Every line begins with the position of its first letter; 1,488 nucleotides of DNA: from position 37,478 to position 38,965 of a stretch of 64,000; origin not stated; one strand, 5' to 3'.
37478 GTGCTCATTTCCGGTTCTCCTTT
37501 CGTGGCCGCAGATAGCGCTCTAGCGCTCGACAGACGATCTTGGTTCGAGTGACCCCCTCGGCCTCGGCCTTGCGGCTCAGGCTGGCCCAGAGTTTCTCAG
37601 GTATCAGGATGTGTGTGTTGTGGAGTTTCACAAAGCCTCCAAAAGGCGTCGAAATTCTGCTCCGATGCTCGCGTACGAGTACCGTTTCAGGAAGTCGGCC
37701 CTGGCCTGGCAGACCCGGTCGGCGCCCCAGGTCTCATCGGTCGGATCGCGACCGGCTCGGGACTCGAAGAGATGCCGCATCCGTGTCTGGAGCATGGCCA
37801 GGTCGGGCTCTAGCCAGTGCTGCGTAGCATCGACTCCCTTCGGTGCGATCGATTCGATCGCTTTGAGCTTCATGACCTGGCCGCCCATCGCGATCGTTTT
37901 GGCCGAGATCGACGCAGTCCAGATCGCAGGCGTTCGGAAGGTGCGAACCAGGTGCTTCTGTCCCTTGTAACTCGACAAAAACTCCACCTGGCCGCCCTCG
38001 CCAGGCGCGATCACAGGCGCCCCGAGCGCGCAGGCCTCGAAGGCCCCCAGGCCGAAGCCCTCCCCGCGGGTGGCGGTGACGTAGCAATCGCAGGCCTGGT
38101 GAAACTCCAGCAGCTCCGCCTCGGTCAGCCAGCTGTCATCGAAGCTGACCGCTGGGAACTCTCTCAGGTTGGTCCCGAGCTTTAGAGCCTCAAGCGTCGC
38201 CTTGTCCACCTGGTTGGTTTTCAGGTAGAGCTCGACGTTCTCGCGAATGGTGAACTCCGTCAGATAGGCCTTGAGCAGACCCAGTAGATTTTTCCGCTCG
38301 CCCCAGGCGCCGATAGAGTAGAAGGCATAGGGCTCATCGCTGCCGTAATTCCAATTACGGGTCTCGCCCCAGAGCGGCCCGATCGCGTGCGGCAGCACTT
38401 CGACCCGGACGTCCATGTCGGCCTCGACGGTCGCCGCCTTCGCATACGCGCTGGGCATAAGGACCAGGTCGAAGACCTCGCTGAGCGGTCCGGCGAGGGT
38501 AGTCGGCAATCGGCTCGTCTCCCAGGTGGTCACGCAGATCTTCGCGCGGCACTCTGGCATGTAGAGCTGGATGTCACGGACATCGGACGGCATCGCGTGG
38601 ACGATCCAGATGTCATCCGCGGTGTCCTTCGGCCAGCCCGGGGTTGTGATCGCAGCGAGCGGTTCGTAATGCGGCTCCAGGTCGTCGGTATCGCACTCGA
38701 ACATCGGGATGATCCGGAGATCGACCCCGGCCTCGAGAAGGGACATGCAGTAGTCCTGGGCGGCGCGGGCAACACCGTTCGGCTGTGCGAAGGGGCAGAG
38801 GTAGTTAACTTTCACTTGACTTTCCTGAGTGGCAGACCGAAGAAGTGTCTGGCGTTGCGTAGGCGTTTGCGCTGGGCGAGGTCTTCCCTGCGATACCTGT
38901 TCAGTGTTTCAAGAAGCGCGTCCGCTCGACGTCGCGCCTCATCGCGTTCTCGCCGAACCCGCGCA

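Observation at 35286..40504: Nucleotidyltransferase / GT-B glycosyltransferase / kinase-like island with embedded RHH and NrdR-like zinc-ribbon proteins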

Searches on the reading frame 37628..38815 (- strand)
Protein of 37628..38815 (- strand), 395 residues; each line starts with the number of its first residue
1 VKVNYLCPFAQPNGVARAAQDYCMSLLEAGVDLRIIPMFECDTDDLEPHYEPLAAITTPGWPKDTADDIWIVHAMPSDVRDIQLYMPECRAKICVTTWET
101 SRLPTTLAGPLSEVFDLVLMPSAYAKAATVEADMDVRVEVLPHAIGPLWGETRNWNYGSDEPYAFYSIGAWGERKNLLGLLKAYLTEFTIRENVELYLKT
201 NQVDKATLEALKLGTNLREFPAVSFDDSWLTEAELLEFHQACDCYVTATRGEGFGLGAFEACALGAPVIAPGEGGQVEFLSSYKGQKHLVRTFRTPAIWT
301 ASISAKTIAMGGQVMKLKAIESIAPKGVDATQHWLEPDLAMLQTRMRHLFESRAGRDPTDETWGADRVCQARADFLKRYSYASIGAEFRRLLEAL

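Call 4: search_protein_families(library=pfam, proteins=[window:37628-38815:-], max_evalue=0.1)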
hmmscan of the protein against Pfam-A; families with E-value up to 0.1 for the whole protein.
window:37628-38815:- (395 aa): 3 families
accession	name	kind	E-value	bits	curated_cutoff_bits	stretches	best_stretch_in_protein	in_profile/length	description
PF00534.26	Glycos_transf_1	-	1.8e-08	34.6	26.4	1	160-284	13-135/172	Glycosyl transferases group 1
PF13692.12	Glyco_trans_1_4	-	3.9e-07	30.9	27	1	168-281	7-116/142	Glycosyl transferases group 1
PF20706.3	GT4-conflict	-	3.5e-05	23.4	26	1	240-286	280-326/385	Family 4 Glycosyltransferase in conflict systems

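Call 5: search_protein_families(library=phrogs, proteins=[window:37628-38815:-], max_evalue=0.1)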
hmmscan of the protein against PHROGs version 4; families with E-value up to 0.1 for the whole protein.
window:37628-38815:- (395 aa): 2 families
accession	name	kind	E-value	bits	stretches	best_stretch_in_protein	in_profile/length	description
phrog_2170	-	moron, auxiliary metabolic gene and host takeover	7.7e-21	75.6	1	4-291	7-304/374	glycosyltransferase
phrog_4356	-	moron, auxiliary metabolic gene and host takeover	1.9e-05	25.1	1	90-270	62-222/307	glycosyltransferase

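Call 7: search_dna_similar(query=window:37628-38815:-, collection=phages, mode=protein, max_rows=30)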
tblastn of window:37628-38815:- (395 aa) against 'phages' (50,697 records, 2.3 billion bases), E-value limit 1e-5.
Records with a match: 28; places in all: 28; records where one place covers at least 80% of the query: 0.
Best place of each record, by identity: <60% 28.
By first word of the organism name: Streptomyces 26; Arthrobacter 1; Microcystis 1.
By host as written in the record: Streptomyces lividans JI 1326 11; Streptomyces griseus ATCC 10137 10; Streptomyces sanglieri UNT16F27A 2; Arthrobacter sp. 68b 1; Microcystis elabens 1; Streptomyces viridochromogenes DSM40736 1; Streptomyces griseofuscus ATCC 23916 1; Streptomyces mirabilis NRRL B-2400 1.
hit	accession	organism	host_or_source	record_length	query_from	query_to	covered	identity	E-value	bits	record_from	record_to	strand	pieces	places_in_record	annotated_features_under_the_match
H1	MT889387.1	Arthrobacter phage DanielleIgnace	Arthrobacter sp. 68b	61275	1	285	72%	23.3%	5e-8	61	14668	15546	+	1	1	21: glycosyltransferase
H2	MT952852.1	Streptomyces phage Beuffert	Streptomyces griseus ATCC 10137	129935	92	272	46%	30.0%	6e-8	61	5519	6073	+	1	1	17: glycosyltransferase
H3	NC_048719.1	Streptomyces phage Annadreamy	Streptomyces griseus ATCC 10137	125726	92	272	46%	29.8%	6e-8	61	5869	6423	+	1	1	18: glycosyltransferase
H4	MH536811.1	Streptomyces phage Annadreamy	Streptomyces griseus ATCC 10137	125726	92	272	46%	29.8%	6e-8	61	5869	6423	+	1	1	18: glycosyltransferase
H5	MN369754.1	Streptomyces phage Limpid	Streptomyces sanglieri UNT16F27A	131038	92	272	46%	29.8%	6e-8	61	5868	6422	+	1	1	18: glycosyltransferase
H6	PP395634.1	Microcystis phage Mel-JY01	Microcystis elabens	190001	72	279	53%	25.2%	8e-11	70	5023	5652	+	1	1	methyltransferase FkbM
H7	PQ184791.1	Streptomyces phage Lululemon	Streptomyces lividans JI 1326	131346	88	273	47%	27.4%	9e-8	60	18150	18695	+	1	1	41: glycosyltransferase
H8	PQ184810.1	Streptomyces phage PacManQ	Streptomyces lividans JI 1326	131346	88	273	47%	27.4%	9e-8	60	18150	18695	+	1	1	41: glycosyltransferase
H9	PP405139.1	Streptomyces phage Cursive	Streptomyces lividans JI 1326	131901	88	273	47%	27.4%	9e-8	60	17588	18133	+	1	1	39: glycosyltransferase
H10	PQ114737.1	Streptomyces phage BlueOtter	Streptomyces lividans JI 1326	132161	88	273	47%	27.4%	9e-8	60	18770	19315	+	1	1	42: glycosyltransferase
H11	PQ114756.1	Streptomyces phage HangryHippo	Streptomyces lividans JI 1326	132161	88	273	47%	27.4%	9e-8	60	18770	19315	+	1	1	42: glycosyltransferase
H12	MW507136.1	Streptomyces phage Cross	Streptomyces sanglieri UNT16F27A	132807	88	273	47%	27.4%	9e-8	60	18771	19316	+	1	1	42: glycosyltransferase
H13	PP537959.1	Streptomyces phage Leo04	Streptomyces lividans JI 1326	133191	88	273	47%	27.4%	9e-8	60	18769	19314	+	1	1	42: glycosyltransferase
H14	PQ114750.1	Streptomyces phage Larnav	Streptomyces lividans JI 1326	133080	88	273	47%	27.4%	9e-8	60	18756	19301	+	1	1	42: glycosyltransferase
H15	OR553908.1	Streptomyces phage Watermoore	Streptomyces lividans JI 1326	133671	88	273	47%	27.4%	9e-8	60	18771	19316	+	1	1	41: glycosyltransferase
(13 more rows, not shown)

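Call 12: find_related_loci(query=window:37628-38815:-, collection=viral_contigs, flank=10000)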
Query window:37628-38815:- (395 aa) in viral_contigs; peptide patterns used: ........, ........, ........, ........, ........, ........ (x = any residue, [..] = any of these).
1 stretches matched a pattern, but none encodes a relative of the query by tblastn (E <= 1e-3).

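Call 13: find_encoding_contigs(protein=window:37628-38815:-, flank=10000, max_places=6)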
Protein window:37628-38815:- (395 aa): 1 contig read that carries it; 1 place shown.
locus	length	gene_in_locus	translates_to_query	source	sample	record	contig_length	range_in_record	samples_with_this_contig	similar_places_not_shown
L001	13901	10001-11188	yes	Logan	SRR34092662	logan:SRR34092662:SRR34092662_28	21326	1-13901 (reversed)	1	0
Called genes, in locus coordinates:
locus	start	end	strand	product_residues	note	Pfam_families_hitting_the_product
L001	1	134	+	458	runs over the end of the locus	-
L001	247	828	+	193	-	-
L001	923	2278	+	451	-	-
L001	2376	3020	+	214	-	-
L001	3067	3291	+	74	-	-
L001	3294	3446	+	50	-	-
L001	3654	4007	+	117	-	-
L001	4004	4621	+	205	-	-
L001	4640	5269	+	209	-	-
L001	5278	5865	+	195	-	-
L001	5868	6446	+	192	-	-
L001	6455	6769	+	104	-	-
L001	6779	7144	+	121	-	-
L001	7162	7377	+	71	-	-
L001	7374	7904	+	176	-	-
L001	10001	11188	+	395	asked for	PF00534:Glycos_transf_1, PF13692:Glyco_trans_1_4 (weak)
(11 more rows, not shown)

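Call 14: find_homologous_proteins(query=window:37628-38815:-, max_evalue=0.001)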
Query window:37628-38815:- (395 aa): 158 proteins with E <= 0.001 among 8000 candidates; the best 120 are listed.
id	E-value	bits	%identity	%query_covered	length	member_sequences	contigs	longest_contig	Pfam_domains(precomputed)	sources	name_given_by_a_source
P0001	1.1e-271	919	100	100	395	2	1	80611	PF00534.27,PF13692.13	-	-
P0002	9.6e-173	593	65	100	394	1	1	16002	PF00534.27,PF13692.13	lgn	-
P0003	2.0e-153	529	59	100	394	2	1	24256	PF00534.27,PF13692.13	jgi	jgi:glycosyltransferase involved in cell wall biosynthesis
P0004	3.9e-140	485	57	100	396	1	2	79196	PF00534.27,PF13692.13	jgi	jgi:glycosyltransferase involved in cell wall biosynthesis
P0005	3.1e-111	390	47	100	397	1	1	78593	PF00534.27,PF13692.13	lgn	-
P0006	2.4e-78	282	40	100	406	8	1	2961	PF00534.27,PF13692.13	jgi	jgi:glycosyltransferase involved in cell wall biosynthesis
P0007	1.1e-64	237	37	99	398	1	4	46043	PF00534.27,PF13692.13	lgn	-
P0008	1.5e-64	236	37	100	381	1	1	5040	PF00534.27,PF13692.13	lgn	-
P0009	6.6e-64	234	38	100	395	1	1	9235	-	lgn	-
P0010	4.7e-63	232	37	99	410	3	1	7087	PF00534.27,PF13692.13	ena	-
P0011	9.0e-63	231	36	100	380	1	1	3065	PF00534.27,PF13692.13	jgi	jgi:glycosyltransferase involved in cell wall biosynthesis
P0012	4.3e-62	228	39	99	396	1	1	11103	PF00534.27,PF13692.13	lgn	-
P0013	7.5e-62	228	36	100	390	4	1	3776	PF13692.13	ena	-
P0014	2.6e-61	226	38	100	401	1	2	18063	PF00534.27,PF13692.13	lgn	-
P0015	1.7e-60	223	37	98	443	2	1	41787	-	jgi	jgi:glycosyltransferase involved in cell wall biosynthesis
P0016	4.8e-60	222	35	100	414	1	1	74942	-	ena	-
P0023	6.3e-59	218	36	100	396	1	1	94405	-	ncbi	-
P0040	1.8e-54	203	36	99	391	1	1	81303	PF00534.27,PF20706.4,PF13692.13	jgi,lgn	jgi:glycosyltransferase involved in cell wall biosynthesis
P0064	8.1e-48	181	34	99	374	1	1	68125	PF00534.27,PF20706.4,PF13692.13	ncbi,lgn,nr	ncbi:MAG: hypothetical protein Q8S00_32575 [Deltaproteobacteria bacterium]|nr:hypothetical protein [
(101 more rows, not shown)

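Call 15: find_encoding_contigs(protein=P0004, flank=10000, max_places=2)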
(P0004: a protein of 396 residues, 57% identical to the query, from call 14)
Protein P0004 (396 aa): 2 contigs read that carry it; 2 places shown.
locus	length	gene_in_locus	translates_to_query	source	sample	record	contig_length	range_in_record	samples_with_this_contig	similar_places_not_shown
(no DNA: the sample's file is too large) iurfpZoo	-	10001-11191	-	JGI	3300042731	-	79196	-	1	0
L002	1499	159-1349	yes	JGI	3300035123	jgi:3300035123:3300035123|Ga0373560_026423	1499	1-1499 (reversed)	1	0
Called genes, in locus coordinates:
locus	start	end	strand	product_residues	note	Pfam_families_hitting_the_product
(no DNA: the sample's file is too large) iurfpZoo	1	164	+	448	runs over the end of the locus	-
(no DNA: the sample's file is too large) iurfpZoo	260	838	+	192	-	-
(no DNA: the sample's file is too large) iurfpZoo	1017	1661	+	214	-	-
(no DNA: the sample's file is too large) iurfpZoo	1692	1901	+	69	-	-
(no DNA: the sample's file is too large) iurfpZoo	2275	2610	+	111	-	-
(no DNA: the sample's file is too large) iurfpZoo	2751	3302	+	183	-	-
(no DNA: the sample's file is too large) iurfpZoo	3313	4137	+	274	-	-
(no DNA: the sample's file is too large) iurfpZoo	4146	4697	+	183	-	-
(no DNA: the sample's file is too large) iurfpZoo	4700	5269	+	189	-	-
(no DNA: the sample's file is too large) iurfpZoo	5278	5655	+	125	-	-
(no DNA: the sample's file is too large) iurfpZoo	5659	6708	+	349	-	-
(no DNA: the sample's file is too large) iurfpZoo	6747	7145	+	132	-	-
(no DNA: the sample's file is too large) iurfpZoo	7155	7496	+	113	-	-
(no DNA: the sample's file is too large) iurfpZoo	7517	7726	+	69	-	-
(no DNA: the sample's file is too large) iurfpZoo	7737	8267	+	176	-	-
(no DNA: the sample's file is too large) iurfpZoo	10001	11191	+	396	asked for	PF00534:Glycos_transf_1 (weak), PF13692:Glyco_trans_1_4 (faint)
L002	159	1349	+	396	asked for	PF00534:Glycos_transf_1 (weak), PF13692:Glyco_trans_1_4 (faint)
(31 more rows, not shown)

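Call 16: find_encoding_contigs(protein=P0005, flank=10000, max_places=2)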
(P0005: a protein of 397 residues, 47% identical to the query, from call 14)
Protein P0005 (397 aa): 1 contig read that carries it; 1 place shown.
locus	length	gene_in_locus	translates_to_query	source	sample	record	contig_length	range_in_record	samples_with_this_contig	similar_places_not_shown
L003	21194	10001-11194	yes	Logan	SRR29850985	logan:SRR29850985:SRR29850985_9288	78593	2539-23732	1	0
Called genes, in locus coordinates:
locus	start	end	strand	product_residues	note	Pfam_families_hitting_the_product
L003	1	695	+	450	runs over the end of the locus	-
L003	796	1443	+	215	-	-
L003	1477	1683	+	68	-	-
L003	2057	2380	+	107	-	-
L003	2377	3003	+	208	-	-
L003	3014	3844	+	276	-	-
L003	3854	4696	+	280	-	-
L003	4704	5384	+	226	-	-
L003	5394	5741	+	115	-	-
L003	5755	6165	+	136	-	-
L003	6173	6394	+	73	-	-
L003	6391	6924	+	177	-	-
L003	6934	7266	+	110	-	-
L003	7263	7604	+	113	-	-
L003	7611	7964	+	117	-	PF25632:Fusello_VP2_Capsid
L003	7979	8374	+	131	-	-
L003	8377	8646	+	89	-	PF18905:DUF5661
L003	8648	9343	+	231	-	-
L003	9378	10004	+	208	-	-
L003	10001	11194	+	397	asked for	PF00534:Glycos_transf_1, PF13692:Glyco_trans_1_4 (weak)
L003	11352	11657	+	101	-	-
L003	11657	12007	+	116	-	-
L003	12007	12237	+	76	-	PF22811:Zn_ribbon_NrdR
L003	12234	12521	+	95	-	-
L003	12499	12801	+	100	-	-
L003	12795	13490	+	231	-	-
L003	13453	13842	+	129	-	-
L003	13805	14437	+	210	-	-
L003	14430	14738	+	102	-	-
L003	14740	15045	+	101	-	PF26760:Lockin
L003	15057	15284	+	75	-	-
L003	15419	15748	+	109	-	-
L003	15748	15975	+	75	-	-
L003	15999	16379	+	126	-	-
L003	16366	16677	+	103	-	-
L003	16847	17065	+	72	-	-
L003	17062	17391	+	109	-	-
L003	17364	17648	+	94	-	-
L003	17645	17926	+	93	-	-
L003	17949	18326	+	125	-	-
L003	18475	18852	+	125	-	-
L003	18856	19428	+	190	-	-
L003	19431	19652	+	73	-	-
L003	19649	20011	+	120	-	-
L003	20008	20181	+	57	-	-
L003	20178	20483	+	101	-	-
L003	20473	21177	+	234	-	-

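Call 17: find_encoding_contigs(protein=P0023, flank=10000, max_places=2)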
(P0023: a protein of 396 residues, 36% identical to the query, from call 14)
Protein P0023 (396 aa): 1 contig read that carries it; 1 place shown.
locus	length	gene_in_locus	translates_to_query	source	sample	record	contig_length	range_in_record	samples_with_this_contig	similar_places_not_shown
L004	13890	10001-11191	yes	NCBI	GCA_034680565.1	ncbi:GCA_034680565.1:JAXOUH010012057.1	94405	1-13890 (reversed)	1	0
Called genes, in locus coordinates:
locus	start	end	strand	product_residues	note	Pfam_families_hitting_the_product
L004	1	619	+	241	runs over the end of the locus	-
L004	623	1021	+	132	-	-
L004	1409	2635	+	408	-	-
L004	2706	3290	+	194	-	-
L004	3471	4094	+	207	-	-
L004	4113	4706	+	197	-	-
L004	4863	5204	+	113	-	-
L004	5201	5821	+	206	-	-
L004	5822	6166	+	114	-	-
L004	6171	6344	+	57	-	-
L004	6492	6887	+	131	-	-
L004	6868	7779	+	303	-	-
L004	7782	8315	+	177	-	-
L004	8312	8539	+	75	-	-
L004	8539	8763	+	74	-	-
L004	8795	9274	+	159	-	-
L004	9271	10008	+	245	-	PF00535:Glycos_transf_2, PF13641:Glyco_tranf_2_3 (faint)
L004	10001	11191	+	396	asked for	-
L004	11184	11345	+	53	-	-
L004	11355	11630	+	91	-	-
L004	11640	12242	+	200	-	-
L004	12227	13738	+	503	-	PF13641:Glyco_tranf_2_3 (faint), PF00535:Glycos_transf_2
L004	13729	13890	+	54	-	?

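Call 34: find_encoding_contigs(protein=P0040, flank=10000, max_places=1)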
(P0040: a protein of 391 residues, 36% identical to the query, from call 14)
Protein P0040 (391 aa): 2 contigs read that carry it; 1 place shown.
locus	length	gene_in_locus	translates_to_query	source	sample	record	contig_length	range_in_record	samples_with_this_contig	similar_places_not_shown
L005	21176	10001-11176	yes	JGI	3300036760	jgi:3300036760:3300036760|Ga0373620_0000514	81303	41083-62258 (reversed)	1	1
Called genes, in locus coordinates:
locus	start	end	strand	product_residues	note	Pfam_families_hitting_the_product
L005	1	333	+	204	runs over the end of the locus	-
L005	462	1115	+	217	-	-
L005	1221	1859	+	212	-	-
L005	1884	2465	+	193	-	-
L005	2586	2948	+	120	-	-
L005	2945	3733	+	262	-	-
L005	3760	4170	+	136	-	-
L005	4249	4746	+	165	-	-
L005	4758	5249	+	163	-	-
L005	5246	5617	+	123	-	-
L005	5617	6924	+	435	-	PF14284:PcfJ (weak)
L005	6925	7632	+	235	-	-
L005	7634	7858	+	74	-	-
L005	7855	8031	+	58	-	-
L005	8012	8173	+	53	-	-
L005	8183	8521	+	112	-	-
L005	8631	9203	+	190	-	-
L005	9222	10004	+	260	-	PF13578:Methyltransf_24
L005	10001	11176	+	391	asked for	PF00534:Glycos_transf_1 (weak), PF13692:Glyco_trans_1_4 (faint), PF20706:GT4-conflict (weak)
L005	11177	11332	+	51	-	-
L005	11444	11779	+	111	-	-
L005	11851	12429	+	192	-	PF22769:DCD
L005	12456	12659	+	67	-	-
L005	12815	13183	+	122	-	-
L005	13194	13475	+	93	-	-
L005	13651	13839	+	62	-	-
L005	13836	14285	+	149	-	-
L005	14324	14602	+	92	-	-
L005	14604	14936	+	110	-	-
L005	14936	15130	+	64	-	-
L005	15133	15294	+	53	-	-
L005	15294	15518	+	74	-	-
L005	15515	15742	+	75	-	-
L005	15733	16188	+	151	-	PF25311:WDGH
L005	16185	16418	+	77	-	-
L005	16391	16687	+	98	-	-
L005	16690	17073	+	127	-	PF24746:DUF7694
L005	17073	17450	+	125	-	-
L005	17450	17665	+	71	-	-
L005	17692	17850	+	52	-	-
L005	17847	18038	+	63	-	-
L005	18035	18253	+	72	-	-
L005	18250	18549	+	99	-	PF14216:DUF4326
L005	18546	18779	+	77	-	-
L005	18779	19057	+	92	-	-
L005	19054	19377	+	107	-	-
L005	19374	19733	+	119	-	-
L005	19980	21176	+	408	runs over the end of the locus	PF00145:DNA_methylase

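Call 35: find_encoding_contigs(protein=P0064, flank=10000, max_places=1)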
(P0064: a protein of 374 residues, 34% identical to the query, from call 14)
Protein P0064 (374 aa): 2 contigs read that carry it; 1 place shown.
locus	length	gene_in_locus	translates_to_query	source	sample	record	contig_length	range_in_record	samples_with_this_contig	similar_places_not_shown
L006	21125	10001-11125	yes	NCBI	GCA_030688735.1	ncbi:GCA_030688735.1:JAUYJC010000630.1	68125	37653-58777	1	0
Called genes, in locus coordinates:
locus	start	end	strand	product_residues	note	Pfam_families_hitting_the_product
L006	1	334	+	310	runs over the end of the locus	PF01073:3Beta_HSD, PF01370:Epimerase, PF07993:NAD_binding_4 (faint), PF16363:GDP_Man_Dehyd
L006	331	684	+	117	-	-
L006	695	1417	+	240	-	PF04230:PS_pyruv_trans (weak)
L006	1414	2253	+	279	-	-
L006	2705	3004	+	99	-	-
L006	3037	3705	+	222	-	PF13469:Sulfotransfer_3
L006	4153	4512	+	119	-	-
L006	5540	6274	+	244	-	PF07282:Cas12f1-like_TNB (weak)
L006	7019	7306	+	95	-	-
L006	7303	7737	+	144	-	-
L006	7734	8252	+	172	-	PF08291:Peptidase_M15_3, PF05951:Peptidase_M15_2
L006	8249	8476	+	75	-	-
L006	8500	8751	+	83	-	-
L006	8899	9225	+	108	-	-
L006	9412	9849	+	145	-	-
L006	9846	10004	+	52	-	-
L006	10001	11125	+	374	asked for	PF20706:GT4-conflict (weak), PF00534:Glycos_transf_1 (weak), PF13692:Glyco_trans_1_4 (weak)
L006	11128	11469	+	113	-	-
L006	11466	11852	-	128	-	-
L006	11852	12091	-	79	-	-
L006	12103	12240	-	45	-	-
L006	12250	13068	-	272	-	PF00685:Sulfotransfer_1 (weak), PF13469:Sulfotransfer_3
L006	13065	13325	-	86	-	-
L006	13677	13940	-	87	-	-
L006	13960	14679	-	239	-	-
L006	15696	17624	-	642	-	-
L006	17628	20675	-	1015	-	-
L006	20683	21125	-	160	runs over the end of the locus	-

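Call 36: find_encoding_contigs(protein=P0016, flank=10000, max_places=1)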
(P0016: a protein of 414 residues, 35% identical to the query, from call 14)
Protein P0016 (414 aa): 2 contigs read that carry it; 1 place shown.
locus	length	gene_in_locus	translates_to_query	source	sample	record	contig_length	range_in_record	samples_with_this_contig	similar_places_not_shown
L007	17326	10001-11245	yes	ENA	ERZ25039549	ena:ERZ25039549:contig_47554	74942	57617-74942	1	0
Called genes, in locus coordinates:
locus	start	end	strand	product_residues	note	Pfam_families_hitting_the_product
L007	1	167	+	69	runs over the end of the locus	-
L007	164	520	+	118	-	-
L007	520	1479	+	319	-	PF05531:NPV_P10 (faint)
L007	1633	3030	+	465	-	-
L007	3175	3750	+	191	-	-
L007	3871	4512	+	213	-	-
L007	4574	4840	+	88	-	-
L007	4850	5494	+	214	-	-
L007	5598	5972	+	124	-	-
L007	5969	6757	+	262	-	-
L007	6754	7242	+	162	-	-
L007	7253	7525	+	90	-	-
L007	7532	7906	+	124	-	-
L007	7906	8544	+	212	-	-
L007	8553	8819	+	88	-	-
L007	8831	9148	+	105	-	-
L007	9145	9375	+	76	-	-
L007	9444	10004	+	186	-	-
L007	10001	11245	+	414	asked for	-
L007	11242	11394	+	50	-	-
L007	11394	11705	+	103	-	-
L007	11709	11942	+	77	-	-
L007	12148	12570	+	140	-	-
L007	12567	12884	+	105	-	-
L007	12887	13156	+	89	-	-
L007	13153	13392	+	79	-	-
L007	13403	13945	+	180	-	-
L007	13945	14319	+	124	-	-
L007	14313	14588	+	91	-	-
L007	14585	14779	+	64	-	-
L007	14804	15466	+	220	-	-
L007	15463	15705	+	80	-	-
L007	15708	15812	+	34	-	-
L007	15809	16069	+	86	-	-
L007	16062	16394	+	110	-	-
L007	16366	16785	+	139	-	PF01844:HNH (weak), PF14279:HNH_5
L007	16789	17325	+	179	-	?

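Call 44: search_protein_families(library=ncbifam, proteins=[L003:12795-13490:+, L003:8648-9343:+, window:37628-38815:-], max_evalue=0.1)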
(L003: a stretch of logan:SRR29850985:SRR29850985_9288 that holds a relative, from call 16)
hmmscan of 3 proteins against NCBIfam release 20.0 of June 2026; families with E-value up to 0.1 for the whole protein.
L003:12795-13490:+ (231 aa): 0 families

L003:8648-9343:+ (231 aa): 0 families

window:37628-38815:- (395 aa): 9 families
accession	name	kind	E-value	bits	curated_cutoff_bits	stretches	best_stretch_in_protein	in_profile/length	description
TIGR03449.1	mycothiol_MshA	equivalog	5.6e-05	22.2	462.5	1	223-302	286-362/406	D-inositol-3-phosphate glycosyltransferase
TIGR04047.1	MSMEG_0565_glyc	hypoth_equivalog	0.00014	21.1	259.85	1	167-280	198-315/373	MSMEG_0565 family glycosyltransferase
TIGR03088.1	stp2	hypoth_equivalog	0.0002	20.6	409.05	1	158-282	190-313/374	TIGR03088 family PEP-CTERM/XrtA system glycosyltransferase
NF053787.1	GlcN_PG_synth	equivalog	0.00053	18.9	480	1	192-286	210-306/361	N-acetylglucosaminyl phosphatidylglycerol synthase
NF041876.1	EPS_EpsE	equivalog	0.0055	16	400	1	232-282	286-336/389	exopolysaccharide biosynthesis GT4 family glycosyltransferase EpsE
TIGR03999.1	thiol_BshA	equivalog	0.0061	15.5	273.7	1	236-281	267-312/375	N-acetyl-alpha-D-glucosaminyl L-malate synthase BshA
TIGR02472.1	sucr_P_syn_N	equivalog_domain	0.0078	15.1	576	1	245-282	344-381/439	sucrose-phosphate synthase, putative, glycosyltransferase domain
TIGR02149.1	glgA_Coryne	subfamily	0.028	13.6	302.4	1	219-280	261-322/391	glycogen synthase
NF012028.0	PRK15484.1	subfamily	0.083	12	618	0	170-294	201-330/380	lipopolysaccharide N-acetylglucosaminyltransferase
